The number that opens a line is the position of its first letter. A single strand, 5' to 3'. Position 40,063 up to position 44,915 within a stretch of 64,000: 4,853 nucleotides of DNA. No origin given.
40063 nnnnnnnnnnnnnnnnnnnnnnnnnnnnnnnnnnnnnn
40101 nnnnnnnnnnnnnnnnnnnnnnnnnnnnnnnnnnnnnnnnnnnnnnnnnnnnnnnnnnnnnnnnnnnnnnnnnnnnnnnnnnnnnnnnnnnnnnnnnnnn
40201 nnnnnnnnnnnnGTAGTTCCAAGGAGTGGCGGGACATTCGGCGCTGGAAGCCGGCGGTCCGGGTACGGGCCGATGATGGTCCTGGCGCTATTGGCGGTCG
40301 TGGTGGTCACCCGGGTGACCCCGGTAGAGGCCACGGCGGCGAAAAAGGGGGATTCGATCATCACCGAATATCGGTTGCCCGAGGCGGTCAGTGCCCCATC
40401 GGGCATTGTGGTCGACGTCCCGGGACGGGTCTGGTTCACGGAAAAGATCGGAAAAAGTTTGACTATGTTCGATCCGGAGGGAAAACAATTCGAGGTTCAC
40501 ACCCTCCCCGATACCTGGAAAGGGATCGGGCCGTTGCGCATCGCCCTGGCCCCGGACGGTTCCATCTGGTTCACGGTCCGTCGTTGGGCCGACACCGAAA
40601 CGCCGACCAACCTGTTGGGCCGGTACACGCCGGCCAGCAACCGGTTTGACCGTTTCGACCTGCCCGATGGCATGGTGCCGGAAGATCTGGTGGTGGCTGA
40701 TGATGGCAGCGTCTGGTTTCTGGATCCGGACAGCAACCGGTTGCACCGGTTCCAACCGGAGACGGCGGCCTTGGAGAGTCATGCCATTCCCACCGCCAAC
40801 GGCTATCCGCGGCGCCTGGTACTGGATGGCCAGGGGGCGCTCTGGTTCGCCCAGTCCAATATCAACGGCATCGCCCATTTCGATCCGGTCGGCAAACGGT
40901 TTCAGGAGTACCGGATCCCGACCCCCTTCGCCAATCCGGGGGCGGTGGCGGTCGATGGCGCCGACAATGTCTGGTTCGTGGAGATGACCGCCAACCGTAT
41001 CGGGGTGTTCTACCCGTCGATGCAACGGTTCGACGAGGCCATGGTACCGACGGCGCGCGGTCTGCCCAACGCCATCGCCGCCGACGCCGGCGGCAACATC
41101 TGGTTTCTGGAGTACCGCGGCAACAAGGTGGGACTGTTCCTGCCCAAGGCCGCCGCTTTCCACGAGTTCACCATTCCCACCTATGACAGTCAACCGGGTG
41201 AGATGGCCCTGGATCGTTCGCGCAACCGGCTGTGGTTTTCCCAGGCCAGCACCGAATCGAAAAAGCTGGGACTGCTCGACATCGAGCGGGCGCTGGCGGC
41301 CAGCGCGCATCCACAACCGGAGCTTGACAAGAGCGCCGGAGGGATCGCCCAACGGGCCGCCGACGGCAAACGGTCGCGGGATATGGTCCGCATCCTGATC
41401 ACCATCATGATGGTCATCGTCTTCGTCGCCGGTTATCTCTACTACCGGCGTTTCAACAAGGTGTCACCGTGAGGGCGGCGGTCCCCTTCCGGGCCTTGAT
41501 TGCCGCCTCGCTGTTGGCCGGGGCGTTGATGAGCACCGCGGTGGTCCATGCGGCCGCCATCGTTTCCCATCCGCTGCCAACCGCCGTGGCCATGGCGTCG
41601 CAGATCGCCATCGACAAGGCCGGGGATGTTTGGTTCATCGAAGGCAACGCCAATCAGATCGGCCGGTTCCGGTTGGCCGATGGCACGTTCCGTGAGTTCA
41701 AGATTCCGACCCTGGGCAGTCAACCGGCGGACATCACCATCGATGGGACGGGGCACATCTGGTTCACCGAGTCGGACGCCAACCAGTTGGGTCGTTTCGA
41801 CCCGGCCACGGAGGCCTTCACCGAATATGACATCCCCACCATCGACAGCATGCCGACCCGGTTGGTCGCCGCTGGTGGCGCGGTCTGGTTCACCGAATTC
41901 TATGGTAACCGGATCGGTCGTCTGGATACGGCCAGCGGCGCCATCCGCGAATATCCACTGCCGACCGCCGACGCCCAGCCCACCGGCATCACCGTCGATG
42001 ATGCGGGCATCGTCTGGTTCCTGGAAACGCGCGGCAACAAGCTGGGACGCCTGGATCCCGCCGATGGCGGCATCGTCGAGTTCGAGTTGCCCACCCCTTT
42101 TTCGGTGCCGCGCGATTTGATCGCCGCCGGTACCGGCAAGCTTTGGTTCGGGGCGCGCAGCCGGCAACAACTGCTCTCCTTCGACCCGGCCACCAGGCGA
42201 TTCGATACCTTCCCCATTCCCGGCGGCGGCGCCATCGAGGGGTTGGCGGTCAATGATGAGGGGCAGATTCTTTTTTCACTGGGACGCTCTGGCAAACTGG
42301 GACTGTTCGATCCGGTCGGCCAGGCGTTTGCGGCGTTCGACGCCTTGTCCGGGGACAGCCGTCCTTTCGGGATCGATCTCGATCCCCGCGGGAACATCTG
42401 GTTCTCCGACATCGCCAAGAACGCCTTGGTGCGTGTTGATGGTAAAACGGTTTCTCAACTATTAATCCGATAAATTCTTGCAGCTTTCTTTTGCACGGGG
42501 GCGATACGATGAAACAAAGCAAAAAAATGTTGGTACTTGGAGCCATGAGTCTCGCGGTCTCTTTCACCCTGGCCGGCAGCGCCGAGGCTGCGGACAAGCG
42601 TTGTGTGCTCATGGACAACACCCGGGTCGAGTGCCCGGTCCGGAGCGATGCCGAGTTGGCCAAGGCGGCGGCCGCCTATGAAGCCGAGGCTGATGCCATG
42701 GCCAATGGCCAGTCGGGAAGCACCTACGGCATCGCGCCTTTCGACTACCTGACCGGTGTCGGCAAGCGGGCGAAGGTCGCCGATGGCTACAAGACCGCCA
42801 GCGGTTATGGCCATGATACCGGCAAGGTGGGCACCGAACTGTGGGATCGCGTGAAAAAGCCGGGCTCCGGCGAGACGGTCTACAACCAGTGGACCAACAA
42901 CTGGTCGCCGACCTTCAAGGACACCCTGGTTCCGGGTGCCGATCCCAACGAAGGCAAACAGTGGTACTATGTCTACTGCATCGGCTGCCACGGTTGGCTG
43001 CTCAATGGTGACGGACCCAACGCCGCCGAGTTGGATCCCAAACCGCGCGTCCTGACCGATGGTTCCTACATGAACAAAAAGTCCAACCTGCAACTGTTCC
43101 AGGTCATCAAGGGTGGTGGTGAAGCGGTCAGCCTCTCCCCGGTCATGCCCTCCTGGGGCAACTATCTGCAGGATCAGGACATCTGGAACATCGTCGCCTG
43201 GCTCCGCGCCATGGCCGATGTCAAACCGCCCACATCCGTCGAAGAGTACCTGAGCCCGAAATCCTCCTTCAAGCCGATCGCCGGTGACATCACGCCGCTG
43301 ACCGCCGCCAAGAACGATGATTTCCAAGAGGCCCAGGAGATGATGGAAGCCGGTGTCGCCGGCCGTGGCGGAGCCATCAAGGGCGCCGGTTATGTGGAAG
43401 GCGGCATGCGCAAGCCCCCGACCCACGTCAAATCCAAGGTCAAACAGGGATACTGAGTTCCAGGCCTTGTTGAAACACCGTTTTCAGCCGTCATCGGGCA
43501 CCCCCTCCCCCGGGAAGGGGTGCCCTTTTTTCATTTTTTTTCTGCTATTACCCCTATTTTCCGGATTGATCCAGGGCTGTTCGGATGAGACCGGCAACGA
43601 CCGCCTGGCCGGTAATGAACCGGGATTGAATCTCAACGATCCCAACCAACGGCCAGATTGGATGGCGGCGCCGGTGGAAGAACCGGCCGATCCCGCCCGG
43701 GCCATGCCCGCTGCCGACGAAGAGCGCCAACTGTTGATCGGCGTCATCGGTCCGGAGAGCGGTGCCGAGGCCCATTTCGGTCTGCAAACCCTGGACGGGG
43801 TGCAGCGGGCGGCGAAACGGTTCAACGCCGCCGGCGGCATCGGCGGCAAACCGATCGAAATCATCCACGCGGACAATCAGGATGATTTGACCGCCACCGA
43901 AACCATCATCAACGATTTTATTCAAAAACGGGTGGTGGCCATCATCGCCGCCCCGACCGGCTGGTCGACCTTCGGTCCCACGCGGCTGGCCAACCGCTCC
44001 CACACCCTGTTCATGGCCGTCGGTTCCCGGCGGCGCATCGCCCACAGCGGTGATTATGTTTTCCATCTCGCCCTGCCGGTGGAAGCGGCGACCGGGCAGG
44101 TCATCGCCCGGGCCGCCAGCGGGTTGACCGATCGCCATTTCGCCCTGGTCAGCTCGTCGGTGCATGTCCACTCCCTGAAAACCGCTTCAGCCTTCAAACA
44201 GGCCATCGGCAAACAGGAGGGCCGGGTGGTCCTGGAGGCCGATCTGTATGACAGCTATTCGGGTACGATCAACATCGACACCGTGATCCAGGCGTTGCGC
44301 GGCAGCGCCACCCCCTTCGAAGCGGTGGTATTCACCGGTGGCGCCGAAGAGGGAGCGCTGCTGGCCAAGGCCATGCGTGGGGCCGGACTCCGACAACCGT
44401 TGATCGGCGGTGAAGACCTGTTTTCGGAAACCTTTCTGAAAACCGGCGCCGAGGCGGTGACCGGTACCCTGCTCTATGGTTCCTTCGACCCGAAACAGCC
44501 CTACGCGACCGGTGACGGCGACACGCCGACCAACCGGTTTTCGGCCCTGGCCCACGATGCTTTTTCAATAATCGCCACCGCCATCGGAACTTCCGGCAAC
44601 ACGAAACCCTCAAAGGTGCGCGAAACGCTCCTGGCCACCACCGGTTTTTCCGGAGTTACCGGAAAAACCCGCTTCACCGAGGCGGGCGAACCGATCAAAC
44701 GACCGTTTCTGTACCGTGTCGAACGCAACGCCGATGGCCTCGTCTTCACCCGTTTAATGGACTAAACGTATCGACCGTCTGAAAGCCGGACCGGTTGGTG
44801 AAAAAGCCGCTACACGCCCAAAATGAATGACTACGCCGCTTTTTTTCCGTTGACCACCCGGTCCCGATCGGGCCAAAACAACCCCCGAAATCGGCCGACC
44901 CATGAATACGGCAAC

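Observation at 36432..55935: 19.5-kb nosZ-like operon with unconventional accessory genes and no NosD, NosL, NosR or Rieske protein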

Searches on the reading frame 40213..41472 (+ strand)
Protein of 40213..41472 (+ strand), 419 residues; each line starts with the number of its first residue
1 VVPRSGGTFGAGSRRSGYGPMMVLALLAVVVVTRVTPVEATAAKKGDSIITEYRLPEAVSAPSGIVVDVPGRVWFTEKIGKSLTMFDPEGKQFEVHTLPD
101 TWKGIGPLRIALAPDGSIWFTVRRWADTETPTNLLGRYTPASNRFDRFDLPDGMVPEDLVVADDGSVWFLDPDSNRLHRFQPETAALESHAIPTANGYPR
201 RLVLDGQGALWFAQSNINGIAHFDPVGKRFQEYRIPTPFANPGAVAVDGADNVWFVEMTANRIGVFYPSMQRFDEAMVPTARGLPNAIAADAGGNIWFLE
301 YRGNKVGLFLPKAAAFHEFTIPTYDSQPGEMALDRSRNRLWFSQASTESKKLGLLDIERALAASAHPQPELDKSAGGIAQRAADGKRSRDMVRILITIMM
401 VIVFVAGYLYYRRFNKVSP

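Call 4: search_protein_families(library=pfam, proteins=[window:40213-41472:+], max_evalue=0.01)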
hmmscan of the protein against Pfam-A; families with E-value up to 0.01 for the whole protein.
window:40213-41472:+ (419 aa): 5 families
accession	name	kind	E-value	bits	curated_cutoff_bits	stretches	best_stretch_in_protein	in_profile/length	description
PF24684.1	Vgb_lyase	-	2.5e-45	155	50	1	50-345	3-283/290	Virginiamycin B lyase family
PF08450.18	SGL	-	6.2e-15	55.9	26.3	1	113-251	94-236/246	SMP-30/Gluconolactonase/LRE-like region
PF07494.17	Reg_prop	-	1.6e-06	28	20.4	0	198-213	6-21/24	Two component regulator propeller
PF13449.12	Phytase-like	-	7.8e-05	23.1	27.6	0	202-240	73-111/284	Esterase-like activity of phytase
PF20067.5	SSL_N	-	0.00014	22.1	18.9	0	146-168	13-35/46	Strictosidine synthase-like, N-terminal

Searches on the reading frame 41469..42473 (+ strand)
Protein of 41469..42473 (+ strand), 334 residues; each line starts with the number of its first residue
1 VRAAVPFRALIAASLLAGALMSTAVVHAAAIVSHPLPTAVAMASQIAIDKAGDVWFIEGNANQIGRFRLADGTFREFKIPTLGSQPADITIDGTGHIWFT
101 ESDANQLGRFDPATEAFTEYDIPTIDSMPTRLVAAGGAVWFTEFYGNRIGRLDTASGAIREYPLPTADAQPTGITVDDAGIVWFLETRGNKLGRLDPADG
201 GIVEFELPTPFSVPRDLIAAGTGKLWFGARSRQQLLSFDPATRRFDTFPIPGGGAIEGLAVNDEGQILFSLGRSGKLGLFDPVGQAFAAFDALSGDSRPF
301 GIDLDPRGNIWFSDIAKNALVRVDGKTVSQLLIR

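Call 4: search_protein_families(library=pfam, proteins=[window:41469-42473:+], max_evalue=0.01)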
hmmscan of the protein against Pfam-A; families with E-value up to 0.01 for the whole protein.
window:41469-42473:+ (334 aa): 8 families
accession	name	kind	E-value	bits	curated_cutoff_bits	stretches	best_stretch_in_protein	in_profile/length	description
PF24684.1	Vgb_lyase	-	5.7e-58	196.5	50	2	27-271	41-282/290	Virginiamycin B lyase family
PF08450.18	SGL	-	3.6e-11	43.6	26.3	0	89-131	189-229/246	SMP-30/Gluconolactonase/LRE-like region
PF01436.27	NHL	-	1.1e-06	28.8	20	0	85-110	3-28/28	NHL repeat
PF21959.2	DUF6923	-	3.4e-05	24.2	27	0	41-159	87-198/234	Repeat of unknown function (DUF6923)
PF07494.17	Reg_prop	-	7.4e-05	22.9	20.4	0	302-313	10-21/24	Two component regulator propeller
PF16819.11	DUF5074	-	9.2e-05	22.1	27.2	0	88-125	186-227/353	Domain of unknown function (DUF5074)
PF14398.11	ATPgrasp_YheCD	-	0.00053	19.8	26.8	0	22-63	186-227/255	YheC/D like ATP-grasp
PF13449.12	Phytase-like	-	0.00073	20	27.6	0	167-270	66-140/284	Esterase-like activity of phytase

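Call 88: search_solved_structures(query=window:41469-42473:+, max_evalue=0.001)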
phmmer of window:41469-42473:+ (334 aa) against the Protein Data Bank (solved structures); distinct sequences matched with E-value up to 0.001: 29.
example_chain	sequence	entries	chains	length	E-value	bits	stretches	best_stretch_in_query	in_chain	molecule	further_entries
2z2p_A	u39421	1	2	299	1.2e-70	241.6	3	52-194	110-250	Virginiamycin B lyase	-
2qc5_A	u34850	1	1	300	5e-69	236.2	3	48-219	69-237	Streptogramin B lactonase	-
2z2n_A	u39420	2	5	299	5.8e-57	196.6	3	52-177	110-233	virginiamycin B lyase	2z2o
6i37_A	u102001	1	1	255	2.7e-26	95.8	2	38-196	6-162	nv1Pizza6-AYW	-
6i3b_A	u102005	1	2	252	2.8e-26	95.7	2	39-196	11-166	cPizza6-AYW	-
6f0q_A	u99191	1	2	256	3e-26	95.6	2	39-196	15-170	Pizza6-AYW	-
6i38_A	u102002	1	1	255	3.5e-26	95.4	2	38-195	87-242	nv2Pizza6-AYW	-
6i3a_A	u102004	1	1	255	5.1e-25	91.6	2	36-196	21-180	v22Pizza6-AYW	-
7zqg_A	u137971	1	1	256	2.5e-22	82.7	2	39-195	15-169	Pizza6-KSH-TSH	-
6f0s_A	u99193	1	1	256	3.8e-22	82.1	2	39-196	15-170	Pizza6-SYW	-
7zq2_A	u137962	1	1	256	5.9e-22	81.5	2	39-196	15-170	Pizza6-RSH-TSH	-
7zph_A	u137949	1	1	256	8.5e-22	81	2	41-195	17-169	Pizza6-TNK-RSH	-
7zpw_A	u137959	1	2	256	2.1e-21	79.7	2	39-195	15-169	Pizza6-TSK-TSH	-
7zcj_A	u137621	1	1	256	2.2e-21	79.6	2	41-196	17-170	Pizza6-TNH-TSH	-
7zpz_A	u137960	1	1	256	4.1e-21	78.7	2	39-196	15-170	Pizza6-TSR-TSH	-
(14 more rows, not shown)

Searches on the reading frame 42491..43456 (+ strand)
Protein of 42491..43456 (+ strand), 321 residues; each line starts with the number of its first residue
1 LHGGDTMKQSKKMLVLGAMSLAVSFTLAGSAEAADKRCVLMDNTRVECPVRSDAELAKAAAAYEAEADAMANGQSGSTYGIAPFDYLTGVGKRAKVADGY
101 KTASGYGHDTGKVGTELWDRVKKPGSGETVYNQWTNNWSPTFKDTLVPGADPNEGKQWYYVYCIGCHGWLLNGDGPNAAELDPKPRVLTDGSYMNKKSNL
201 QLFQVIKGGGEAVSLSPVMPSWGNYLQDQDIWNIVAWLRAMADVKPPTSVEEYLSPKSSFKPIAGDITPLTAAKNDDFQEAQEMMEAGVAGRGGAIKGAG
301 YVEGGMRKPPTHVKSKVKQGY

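Call 4: search_protein_families(library=pfam, proteins=[window:42491-43456:+], max_evalue=0.01)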
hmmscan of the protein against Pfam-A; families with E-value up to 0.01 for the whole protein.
window:42491-43456:+ (321 aa): 2 families
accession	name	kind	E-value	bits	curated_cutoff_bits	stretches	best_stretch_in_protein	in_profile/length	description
PF13442.11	Cytochrome_CBB3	-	3.4e-10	40.5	27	1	151-238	2-68/68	Cytochrome C oxidase, cbb3-type, subunit III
PF00034.26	Cytochrom_C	-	1.5e-08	36.3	21.3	1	154-241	3-89/90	Cytochrome c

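Call 66: find_homologous_proteins(query=window:42509-43456:+, max_evalue=0.00001)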
Query window:42509-43456:+ (315 aa): 362 proteins with E <= 0.00001 among 3936 candidates; the best 120 are listed.
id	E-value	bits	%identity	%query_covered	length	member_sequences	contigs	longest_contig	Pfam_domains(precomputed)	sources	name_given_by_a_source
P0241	1.0e-185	635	87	100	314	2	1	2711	PF13442.12,PF00034.27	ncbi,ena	-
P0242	9.6e-181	618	84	98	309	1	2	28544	PF13442.12,PF00034.27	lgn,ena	-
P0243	7.2e-164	563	76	100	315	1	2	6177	PF13442.12,PF00034.27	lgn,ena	-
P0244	7.3e-164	563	77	100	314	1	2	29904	PF13442.12,PF00034.27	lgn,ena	-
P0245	2.9e-163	561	77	100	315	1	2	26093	PF13442.12,PF00034.27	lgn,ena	-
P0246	5.8e-154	530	73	100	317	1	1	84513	PF13442.12,PF00034.27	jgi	jgi:mono/diheme cytochrome c family protein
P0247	1.8e-152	525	74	97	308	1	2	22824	PF13442.12,PF00034.27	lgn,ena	-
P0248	5.0e-150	517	71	98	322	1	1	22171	PF13442.12,PF00034.27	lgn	-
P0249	9.0e-148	510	73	95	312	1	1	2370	PF13442.12,PF00034.27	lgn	-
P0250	1.2e-146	506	69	98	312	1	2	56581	PF13442.12,PF00034.27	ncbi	ncbi:MAG: cytochrome c [Magnetococcus sp. YQC-3]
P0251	8.0e-144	497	70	96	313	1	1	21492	PF13442.12,PF00034.27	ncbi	ncbi:MAG: cytochrome c [Magnetococcus sp. DMHC-8]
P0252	5.1e-140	484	70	96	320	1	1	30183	PF13442.12,PF00034.27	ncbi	ncbi:MAG: cytochrome c [Magnetococcus sp. YQC-5]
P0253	7.2e-137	474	67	98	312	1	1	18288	PF13442.12,PF00034.27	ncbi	-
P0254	9.9e-136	470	65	100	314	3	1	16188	PF13442.12,PF00034.27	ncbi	-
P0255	1.2e-135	470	69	92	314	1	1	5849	PF13442.12,PF00034.27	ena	-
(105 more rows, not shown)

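Call 75: predict_structure(alignment_id=A4)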
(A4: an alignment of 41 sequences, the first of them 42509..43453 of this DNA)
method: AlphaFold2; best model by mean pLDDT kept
length: 315 residues; sequences in the alignment: 41
mean_pLDDT: 57.6   pTM: 0.63
mean pLDDT of the five models: 57.6, 56.9, 51.2, 48.3, 45.3
residues with pLDDT >= 90: 0; 70-90: 94; 50-70: 103; < 50: 118
segments of 3 or more residues with pLDDT < 50: 1-8, 10-22, 63-132, 284-304
pLDDT, mean of each block of 10 residues (from residue 1): 42 42 56 76 76 68 45 37 40 39 39 36 37 57 69 65 67 70 69 83 58 58 77 77 59 79 80 69 42 34 47 46
secondary structure, 60 per line:
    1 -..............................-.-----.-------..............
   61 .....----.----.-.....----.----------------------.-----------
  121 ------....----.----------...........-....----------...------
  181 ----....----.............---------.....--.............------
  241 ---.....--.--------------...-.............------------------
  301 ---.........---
elements in order: H2-31 H47-65 H77-81 H127-130 H146-156 H158-161 H185-188 H193-205 H215-219 H222-234 H244-248 H270-282 H304-312

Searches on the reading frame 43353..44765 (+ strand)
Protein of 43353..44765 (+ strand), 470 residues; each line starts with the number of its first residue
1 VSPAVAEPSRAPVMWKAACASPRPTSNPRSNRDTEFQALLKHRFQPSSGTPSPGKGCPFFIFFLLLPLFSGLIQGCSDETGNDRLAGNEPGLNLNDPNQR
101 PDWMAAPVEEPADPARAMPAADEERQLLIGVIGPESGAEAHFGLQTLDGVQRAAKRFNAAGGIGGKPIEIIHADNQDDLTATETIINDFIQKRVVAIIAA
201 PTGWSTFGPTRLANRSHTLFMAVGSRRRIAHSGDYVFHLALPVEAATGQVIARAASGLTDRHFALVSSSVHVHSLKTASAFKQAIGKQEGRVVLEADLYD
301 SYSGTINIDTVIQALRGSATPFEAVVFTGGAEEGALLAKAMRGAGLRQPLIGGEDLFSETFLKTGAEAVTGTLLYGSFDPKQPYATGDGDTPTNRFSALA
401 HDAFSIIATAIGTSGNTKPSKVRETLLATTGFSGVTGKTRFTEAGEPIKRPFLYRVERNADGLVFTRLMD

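Call 4: search_protein_families(library=pfam, proteins=[window:43353-44765:+], max_evalue=0.01)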
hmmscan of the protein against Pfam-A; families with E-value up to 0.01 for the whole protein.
window:43353-44765:+ (470 aa): 4 families
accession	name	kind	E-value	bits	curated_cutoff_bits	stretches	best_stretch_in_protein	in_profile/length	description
PF13458.12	Peripla_BP_6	-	8.3e-32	111.6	31.7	1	129-459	4-341/343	Periplasmic binding protein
PF01094.35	ANF_receptor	-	4.6e-09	36.2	25.4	1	149-447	5-340/353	Receptor family ligand binding region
PF13433.12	Peripla_BP_5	-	8.8e-06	25.5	27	1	129-204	3-79/363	Periplasmic binding protein domain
PF13407.12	Peripla_BP_4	-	0.0092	16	35.1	0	130-360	2-222/258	Periplasmic binding protein domain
